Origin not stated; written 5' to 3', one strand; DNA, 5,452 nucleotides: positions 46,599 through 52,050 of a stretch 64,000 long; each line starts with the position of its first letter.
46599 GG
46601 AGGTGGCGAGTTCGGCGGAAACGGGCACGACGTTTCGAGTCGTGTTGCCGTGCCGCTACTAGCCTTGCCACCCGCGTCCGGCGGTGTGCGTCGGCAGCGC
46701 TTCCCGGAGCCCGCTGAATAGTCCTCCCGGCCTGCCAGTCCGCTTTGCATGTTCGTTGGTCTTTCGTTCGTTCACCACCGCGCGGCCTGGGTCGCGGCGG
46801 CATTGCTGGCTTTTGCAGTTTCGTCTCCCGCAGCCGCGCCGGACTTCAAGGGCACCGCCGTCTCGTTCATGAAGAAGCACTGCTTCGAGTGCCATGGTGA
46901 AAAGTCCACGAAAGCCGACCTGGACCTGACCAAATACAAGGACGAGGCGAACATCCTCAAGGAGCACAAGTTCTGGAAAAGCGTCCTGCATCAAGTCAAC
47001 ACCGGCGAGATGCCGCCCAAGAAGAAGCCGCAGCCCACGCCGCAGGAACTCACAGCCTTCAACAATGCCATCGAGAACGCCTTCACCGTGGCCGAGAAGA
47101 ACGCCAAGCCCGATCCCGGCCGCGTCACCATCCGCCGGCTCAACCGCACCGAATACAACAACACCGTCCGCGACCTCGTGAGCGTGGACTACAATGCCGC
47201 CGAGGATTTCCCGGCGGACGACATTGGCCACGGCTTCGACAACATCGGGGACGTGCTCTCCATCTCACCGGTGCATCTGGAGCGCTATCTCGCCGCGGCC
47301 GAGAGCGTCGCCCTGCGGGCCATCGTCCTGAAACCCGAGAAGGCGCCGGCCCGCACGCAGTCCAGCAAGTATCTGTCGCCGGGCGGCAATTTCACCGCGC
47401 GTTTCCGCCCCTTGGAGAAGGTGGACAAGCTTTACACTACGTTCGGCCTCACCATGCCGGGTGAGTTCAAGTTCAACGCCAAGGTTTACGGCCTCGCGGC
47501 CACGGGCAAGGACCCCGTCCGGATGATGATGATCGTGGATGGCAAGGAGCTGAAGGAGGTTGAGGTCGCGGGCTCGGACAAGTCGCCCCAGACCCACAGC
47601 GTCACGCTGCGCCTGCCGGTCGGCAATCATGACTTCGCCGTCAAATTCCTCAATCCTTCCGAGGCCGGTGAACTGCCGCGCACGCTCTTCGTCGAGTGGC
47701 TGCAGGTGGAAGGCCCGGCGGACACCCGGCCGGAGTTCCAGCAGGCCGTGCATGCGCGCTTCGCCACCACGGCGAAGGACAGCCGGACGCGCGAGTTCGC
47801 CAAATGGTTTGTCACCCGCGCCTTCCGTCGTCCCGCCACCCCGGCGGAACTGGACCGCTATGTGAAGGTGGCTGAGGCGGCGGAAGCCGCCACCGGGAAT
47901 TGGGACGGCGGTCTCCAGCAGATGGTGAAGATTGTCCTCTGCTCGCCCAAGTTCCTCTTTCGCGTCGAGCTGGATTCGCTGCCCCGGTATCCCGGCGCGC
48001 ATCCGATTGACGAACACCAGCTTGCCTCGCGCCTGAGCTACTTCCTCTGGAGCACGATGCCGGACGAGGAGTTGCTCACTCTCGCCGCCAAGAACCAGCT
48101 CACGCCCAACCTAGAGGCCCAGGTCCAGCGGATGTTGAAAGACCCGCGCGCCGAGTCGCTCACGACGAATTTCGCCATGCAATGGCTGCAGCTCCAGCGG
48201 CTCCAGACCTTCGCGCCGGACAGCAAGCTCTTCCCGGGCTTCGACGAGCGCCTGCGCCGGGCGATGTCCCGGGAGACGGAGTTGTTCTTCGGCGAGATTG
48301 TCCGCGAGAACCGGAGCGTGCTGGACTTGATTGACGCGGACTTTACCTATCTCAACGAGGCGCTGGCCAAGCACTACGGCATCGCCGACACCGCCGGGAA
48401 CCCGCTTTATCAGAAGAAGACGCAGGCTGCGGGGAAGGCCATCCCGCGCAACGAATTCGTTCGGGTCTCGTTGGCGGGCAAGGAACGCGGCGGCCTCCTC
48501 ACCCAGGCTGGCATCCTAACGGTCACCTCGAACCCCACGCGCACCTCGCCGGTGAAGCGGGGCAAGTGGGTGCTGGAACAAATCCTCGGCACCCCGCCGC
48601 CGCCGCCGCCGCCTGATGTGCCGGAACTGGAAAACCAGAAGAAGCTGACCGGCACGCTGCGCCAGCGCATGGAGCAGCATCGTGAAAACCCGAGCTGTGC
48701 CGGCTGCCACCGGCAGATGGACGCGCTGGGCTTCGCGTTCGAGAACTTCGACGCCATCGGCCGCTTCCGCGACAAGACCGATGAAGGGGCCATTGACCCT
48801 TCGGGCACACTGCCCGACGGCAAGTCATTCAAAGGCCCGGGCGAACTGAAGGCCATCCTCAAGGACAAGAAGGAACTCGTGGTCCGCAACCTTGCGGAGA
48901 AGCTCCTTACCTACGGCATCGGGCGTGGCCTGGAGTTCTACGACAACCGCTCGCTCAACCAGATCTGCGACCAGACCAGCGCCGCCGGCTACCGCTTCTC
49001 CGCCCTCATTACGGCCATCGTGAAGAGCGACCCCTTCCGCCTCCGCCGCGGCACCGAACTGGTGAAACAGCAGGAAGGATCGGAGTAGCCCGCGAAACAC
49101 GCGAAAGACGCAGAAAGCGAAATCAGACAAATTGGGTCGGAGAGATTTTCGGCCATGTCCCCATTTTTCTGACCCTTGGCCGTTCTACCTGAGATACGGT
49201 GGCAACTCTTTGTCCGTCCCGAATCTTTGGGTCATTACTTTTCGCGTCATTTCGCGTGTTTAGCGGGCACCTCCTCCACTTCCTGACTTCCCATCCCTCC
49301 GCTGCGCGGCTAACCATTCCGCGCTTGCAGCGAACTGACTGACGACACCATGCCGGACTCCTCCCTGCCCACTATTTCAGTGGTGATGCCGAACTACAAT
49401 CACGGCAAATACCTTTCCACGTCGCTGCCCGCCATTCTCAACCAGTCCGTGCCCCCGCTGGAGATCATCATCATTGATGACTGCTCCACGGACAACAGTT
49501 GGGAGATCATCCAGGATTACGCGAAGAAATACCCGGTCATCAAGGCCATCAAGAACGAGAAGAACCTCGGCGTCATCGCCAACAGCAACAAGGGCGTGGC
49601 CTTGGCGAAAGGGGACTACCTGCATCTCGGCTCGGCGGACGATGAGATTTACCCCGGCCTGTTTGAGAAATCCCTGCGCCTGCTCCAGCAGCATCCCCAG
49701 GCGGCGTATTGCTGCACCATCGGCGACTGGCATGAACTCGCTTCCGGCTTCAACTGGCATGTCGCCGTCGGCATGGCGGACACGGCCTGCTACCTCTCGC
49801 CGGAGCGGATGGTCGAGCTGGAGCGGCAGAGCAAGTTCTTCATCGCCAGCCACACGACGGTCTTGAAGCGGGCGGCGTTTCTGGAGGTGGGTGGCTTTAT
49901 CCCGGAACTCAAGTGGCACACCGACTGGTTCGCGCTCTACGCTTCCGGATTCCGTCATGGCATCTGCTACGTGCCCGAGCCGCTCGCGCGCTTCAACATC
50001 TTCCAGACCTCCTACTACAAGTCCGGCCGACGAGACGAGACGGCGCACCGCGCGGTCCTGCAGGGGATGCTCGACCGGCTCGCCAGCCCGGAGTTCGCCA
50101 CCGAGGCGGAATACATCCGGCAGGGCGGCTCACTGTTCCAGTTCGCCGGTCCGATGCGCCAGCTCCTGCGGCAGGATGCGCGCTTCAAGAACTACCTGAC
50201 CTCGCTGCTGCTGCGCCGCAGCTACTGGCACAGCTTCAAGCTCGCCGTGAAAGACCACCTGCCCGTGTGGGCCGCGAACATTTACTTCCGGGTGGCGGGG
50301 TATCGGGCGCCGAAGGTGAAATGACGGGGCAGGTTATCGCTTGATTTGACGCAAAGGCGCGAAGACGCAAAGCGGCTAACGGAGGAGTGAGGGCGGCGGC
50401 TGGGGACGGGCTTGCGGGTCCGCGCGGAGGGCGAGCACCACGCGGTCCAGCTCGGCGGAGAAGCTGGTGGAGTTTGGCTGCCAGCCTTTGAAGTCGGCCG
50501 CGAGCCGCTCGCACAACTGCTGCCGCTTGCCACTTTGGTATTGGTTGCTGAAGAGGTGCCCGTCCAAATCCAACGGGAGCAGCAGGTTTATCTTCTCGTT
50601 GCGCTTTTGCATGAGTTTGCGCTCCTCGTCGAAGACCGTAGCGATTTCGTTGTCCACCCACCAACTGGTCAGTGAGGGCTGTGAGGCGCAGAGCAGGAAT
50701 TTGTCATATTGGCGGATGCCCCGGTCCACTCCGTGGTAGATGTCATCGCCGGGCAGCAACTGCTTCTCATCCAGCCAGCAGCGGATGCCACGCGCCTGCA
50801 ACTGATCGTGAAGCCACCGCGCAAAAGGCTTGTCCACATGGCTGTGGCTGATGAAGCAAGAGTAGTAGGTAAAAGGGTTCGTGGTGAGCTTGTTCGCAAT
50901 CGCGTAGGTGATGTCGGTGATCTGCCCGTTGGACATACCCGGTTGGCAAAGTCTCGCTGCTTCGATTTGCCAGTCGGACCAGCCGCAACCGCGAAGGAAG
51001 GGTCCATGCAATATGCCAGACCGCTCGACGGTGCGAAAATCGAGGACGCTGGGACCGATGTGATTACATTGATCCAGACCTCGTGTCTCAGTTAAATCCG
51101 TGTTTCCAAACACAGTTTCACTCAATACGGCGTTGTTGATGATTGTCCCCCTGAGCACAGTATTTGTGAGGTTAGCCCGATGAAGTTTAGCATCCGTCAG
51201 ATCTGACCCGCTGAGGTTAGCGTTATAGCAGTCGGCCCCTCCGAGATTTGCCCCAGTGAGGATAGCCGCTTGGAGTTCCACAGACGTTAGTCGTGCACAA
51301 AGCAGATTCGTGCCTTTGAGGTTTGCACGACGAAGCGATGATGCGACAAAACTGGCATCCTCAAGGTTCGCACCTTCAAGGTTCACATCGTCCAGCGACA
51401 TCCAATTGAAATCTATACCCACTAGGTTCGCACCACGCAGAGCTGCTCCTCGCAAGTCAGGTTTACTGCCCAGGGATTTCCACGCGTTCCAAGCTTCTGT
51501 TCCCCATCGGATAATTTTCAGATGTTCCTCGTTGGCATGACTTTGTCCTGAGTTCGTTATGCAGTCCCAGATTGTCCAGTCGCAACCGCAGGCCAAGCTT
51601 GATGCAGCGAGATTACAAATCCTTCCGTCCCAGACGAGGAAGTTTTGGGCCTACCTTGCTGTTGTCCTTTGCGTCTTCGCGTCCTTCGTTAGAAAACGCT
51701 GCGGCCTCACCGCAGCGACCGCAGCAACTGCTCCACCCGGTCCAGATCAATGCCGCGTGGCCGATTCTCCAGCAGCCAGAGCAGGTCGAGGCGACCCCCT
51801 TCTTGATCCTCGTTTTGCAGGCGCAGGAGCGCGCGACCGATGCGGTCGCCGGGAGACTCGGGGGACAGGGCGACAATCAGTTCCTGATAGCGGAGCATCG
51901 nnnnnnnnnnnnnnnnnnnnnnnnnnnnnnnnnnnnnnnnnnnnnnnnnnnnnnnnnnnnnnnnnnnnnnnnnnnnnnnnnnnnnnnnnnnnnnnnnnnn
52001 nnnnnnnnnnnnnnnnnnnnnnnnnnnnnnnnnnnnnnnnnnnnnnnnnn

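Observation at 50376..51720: Lower-GC solitary pentapeptide-repeat-TIR fusion gene insulated by an intrinsic terminator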

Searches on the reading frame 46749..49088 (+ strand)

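Call 3: search_protein_families(library=pfam, proteins=[window:46749-49088:+], max_evalue=0.01)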
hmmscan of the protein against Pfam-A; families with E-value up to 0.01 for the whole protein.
window:46749-49088:+ (779 aa): 8 families
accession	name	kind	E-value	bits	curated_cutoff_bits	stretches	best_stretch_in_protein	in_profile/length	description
PF07631.16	PSD4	-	8.1e-48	162.6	23.3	1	420-545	1-128/128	Protein of unknown function (DUF1592)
PF07627.16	PSCyt3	-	4.8e-40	136.2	27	1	580-676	1-97/98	Protein of unknown function (DUF1588)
PF07626.16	PSD3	-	9.7e-29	100.1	23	1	129-192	1-64/65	Protein of unknown function (DUF1587)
PF07624.16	PSD2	-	1.8e-25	88.9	25.8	1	690-763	1-74/74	Protein of unknown function (DUF1585)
PF07637.16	PSD5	-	1.8e-18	67.1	34.2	1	348-407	3-62/62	Protein of unknown function (DUF1595)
PF07635.16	PSCyt1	-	7.6e-09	36.5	22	1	45-91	1-58/59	Planctomycete cytochrome C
PF13442.11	Cytochrome_CBB3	-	5.7e-05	23.8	27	1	40-102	9-62/68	Cytochrome C oxidase, cbb3-type, subunit III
PF16841.11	CBM60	-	0.00045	21.1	28.2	1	247-326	5-82/91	Ca-dependent carbohydrate-binding module xylan-binding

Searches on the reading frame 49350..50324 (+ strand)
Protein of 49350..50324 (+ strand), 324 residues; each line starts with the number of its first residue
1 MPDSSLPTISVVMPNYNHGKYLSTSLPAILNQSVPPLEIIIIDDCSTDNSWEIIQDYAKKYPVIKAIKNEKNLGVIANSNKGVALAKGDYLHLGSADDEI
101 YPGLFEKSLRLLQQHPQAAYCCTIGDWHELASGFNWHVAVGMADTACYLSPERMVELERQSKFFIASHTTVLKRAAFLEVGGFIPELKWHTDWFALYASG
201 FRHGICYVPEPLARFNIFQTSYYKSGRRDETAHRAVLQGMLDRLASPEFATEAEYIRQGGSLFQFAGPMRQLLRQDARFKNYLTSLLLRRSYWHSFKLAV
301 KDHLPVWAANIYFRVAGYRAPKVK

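Call 3: search_protein_families(library=pfam, proteins=[window:49350-50324:+], max_evalue=0.01)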
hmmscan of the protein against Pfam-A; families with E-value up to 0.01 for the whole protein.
window:49350-50324:+ (324 aa): 3 families
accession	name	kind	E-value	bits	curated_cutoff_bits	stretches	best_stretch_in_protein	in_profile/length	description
PF00535.33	Glycos_transf_2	-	4.3e-31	108.5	23.3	1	10-177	1-164/168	Glycosyl transferase family 2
PF13641.12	Glyco_tranf_2_3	-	1.7e-12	48.3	27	1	7-212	1-208/230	Glycosyltransferase like family 2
PF10111.15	Glyco_tranf_2_2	-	4.4e-09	36.7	27.3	1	10-190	1-188/276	Glycosyltransferase like family 2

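Call 4: search_protein_families(library=padloc, proteins=[window:49350-50324:+], max_evalue=0.01)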
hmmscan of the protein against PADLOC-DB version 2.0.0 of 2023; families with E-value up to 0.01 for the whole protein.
window:49350-50324:+ (324 aa): 0 families

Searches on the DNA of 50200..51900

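Call 44: search_rna_families(source=window, start=50200, end=51900, threshold=evalue, max_evalue=1)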
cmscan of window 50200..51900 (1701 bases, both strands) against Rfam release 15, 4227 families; matches with E-value up to 1: 2.
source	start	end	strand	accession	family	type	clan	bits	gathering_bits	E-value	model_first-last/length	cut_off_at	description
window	51632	51691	+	RF01313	AHBV_epsilon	Cis-reg;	CL00104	24.9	45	0.025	1-57/57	no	Avian HBV RNA encapsidation signal epsilon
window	50417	50486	-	RF01530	CC3664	Gene; sRNA;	-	20.8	60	0.97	1-136/136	no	Caulobacter sRNA CC3664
